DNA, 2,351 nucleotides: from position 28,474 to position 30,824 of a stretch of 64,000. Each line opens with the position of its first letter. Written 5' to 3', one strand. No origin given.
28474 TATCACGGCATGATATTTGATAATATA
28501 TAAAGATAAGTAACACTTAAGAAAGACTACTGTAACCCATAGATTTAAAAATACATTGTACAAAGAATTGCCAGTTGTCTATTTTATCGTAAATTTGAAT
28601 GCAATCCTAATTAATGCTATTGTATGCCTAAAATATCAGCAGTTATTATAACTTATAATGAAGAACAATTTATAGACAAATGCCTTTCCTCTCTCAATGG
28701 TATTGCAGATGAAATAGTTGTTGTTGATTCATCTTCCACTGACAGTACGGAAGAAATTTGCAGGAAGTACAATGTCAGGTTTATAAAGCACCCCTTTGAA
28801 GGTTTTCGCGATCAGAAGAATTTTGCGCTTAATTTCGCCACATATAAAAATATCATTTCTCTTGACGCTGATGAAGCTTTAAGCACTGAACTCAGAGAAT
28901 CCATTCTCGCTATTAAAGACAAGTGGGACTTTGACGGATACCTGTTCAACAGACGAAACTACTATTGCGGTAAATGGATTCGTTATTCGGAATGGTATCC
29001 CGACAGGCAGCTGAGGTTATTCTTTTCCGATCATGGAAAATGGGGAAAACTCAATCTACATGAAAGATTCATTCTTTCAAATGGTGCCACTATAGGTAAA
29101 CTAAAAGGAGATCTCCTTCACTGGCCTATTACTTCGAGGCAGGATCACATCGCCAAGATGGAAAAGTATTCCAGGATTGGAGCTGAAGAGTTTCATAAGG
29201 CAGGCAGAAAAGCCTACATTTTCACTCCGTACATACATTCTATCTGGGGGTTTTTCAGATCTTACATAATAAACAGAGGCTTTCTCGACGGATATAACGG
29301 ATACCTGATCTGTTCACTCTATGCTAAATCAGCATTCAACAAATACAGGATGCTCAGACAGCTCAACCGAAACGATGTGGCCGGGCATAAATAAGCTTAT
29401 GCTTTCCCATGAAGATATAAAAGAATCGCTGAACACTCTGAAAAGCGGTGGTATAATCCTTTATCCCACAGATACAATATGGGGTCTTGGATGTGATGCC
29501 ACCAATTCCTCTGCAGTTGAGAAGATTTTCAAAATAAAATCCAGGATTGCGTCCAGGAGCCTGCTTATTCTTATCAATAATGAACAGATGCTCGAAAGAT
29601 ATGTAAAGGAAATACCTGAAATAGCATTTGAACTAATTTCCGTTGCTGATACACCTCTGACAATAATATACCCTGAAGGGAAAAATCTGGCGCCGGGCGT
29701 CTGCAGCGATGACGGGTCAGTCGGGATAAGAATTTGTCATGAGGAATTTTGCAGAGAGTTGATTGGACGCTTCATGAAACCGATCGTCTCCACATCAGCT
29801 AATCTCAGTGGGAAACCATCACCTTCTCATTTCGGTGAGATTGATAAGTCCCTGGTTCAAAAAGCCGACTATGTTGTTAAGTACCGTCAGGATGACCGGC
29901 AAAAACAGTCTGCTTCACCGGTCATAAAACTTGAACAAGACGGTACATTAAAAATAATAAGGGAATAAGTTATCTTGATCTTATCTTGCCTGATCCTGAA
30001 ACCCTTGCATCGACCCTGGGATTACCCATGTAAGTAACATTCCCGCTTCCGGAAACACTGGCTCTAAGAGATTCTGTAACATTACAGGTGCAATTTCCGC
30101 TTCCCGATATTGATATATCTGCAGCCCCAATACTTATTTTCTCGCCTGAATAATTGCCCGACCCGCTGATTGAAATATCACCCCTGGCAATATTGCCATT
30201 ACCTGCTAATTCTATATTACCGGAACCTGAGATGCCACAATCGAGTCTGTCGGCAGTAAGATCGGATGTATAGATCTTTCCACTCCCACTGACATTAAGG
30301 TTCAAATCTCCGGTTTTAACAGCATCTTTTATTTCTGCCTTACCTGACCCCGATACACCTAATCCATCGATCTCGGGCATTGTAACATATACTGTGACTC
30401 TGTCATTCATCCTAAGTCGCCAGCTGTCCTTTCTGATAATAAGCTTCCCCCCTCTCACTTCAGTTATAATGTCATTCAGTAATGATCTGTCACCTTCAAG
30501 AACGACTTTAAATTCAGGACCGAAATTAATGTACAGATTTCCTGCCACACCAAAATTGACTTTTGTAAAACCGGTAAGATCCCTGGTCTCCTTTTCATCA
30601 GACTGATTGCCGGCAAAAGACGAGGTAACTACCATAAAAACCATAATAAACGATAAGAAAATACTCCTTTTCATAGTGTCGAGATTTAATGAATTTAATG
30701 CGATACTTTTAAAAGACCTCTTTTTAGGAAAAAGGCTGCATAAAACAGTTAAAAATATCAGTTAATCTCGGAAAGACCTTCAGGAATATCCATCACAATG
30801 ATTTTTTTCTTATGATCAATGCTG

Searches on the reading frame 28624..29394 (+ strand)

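Call 51: search_protein_families(library=pfam, proteins=[window:28624-29394:+], max_evalue=0.001)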
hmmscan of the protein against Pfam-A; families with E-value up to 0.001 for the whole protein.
window:28624-29394:+ (256 aa): 2 families
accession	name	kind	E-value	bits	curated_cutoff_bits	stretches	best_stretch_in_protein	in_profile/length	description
PF00535.33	Glycos_transf_2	-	4.7e-22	79.1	23.3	1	5-137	1-141/168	Glycosyl transferase family 2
PF13704.12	Glyco_tranf_2_4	-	0.0003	21.7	27.5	1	12-89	2-87/98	Glycosyl transferase family 2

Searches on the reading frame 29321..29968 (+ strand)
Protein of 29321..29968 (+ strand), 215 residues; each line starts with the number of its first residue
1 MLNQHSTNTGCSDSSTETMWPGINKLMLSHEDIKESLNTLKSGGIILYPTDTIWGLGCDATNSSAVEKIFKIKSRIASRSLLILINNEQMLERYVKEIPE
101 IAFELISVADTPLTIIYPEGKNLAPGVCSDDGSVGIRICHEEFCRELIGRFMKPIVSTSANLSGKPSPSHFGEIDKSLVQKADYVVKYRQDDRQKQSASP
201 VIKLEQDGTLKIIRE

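Call 51: search_protein_families(library=pfam, proteins=[window:29321-29968:+], max_evalue=0.001)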
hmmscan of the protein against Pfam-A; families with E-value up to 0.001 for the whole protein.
window:29321-29968:+ (215 aa): 1 family
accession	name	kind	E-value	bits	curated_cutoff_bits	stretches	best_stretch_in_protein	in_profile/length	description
PF01300.24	Sua5_yciO_yrdC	-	1.9e-45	155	25.1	1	39-215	2-177/178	Telomere recombination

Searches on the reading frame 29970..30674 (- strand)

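Call 51: search_protein_families(library=pfam, proteins=[window:29970-30674:-], max_evalue=0.001)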
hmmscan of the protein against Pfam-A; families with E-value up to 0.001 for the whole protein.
window:29970-30674:- (234 aa): 1 family
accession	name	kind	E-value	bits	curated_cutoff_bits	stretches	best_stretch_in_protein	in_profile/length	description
PF10988.14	DUF2807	-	6.9e-47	160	24.2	1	36-219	2-181/181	Putative auto-transporter adhesin, head GIN domain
